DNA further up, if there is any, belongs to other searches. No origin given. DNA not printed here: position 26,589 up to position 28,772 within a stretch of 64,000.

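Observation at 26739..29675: SIR2 + HerA two-gene anti-phage defence module in an AT-rich island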

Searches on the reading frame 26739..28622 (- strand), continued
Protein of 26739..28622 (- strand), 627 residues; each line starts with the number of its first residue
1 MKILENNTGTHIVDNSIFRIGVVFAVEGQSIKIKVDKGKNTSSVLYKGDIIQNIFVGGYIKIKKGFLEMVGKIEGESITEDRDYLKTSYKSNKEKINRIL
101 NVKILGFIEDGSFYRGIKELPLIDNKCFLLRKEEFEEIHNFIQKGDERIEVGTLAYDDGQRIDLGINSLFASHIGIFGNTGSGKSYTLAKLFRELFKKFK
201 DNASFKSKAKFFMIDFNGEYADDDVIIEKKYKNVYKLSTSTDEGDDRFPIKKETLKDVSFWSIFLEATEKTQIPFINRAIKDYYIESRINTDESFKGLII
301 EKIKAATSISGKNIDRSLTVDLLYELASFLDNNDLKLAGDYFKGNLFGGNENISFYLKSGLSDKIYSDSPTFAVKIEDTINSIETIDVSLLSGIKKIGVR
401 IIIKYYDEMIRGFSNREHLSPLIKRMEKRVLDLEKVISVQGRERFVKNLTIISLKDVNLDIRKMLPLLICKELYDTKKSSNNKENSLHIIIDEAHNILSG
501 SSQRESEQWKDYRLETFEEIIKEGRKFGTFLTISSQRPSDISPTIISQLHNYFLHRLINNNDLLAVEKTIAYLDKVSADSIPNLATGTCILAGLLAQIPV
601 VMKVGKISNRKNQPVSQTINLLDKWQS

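Call 84: search_protein_families(library=phrogs, proteins=[window:26739-28622:-], max_evalue=0.01)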
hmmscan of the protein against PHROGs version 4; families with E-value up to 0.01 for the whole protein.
window:26739-28622:- (627 aa): 3 families
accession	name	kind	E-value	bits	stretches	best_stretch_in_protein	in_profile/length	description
phrog_7035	-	unknown function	2.6e-86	291.9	1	11-626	43-626/969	-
phrog_2666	-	head and packaging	2.2e-14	54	1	471-577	407-504/555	terminase large subunit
phrog_1358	-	moron, auxiliary metabolic gene and host takeover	6.9e-05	21.5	0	471-540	691-755/1382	FtsK/SpoIIIE-like protein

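Call 86: find_encoding_contigs(protein=P0006, flank=9000, max_places=1)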
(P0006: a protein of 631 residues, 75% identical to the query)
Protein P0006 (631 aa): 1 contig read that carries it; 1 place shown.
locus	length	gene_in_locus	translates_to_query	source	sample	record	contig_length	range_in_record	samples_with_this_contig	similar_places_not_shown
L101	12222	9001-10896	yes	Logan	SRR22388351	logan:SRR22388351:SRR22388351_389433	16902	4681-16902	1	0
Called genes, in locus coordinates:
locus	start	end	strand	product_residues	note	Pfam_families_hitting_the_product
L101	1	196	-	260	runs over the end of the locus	-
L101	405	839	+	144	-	PF05656:DUF805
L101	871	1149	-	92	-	-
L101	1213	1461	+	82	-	-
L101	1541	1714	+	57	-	-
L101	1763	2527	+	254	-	PF05066:HARE-HTH, PF11645:PDDEXK_5 (faint)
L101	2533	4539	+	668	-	PF12564:TypeIII_RM_meth, PF01555:N6_N4_Mtase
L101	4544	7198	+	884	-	PF00270:DEAD (weak), PF04851:ResIII, PF27159:HI_1054_N, PF27365:HI_1054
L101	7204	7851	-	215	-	-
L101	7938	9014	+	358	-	PF13289:SIR2_2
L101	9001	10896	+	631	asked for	PF01935:DUF87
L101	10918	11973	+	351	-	-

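Call 87: find_encoding_contigs(protein=P0011, flank=9000, max_places=1)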
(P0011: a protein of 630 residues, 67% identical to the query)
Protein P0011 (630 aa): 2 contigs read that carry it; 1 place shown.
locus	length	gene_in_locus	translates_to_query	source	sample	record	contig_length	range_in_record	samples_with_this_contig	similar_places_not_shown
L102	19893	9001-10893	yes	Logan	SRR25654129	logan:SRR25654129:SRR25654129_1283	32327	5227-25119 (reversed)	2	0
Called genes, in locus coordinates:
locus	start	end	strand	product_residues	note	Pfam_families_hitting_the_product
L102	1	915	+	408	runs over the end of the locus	-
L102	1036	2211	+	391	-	PF01935:DUF87 (faint), PF10412:TrwB_AAD_bind (weak)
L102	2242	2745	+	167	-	-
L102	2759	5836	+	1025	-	PF26449:DUF8128 (faint), PF13401:AAA_22 (faint), PF10412:TrwB_AAD_bind, PF12696:TraG-D_C (weak)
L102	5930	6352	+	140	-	-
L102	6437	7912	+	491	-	PF02463:SMC_N (faint), PF13175:AAA_15, PF13476:AAA_23 (weak), PF13304:AAA_21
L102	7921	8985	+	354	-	PF13289:SIR2_2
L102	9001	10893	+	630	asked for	PF01935:DUF87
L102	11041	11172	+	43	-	-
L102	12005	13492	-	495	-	PF00239:Resolvase, PF07508:Recombinase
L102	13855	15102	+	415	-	-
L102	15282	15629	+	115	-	PF13560:HTH_31, PF01381:HTH_3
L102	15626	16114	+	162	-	-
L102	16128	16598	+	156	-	PF04002:RadC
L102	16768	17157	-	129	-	-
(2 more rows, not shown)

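Call 88: find_encoding_contigs(protein=P0013, flank=9000, max_places=1)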
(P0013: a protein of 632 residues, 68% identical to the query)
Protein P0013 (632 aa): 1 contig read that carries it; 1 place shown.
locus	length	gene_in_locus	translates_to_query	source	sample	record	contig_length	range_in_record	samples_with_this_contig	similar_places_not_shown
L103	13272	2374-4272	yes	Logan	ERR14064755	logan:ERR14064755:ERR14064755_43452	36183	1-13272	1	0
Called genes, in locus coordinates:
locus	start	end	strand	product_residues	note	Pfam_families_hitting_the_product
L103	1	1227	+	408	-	?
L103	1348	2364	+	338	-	PF13289:SIR2_2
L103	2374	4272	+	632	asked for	PF01935:DUF87, PF04851:ResIII (faint)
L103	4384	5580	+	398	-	PF13651:EcoRI_methylase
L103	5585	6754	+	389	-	PF03235:GmrSD_N, PF01844:HNH (weak)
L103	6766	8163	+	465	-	-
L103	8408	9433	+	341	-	PF00565:SNase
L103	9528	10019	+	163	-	-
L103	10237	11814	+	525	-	-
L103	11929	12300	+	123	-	-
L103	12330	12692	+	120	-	-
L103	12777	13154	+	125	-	PF08332:CaMKII_AD, PF13474:SnoaL_3 (weak), PF14534:DUF4440, PF27546:MICAH (faint), PF12680:SnoaL_2 (weak)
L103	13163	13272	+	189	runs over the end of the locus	-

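Call 91: find_related_loci(query=window:26739-28622:-, collection=viral_contigs, flank=8000)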
Query window:26739-28622:- (627 aa) in viral_contigs; peptide patterns used: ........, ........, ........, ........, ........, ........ (x = any residue, [..] = any of these).
21 stretches matched a pattern; 1 encode a relative of the query (tblastn E <= 1e-3); 1 distinct loci.
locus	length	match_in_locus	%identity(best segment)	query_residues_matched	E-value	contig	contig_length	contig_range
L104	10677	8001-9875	46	15-627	0e+0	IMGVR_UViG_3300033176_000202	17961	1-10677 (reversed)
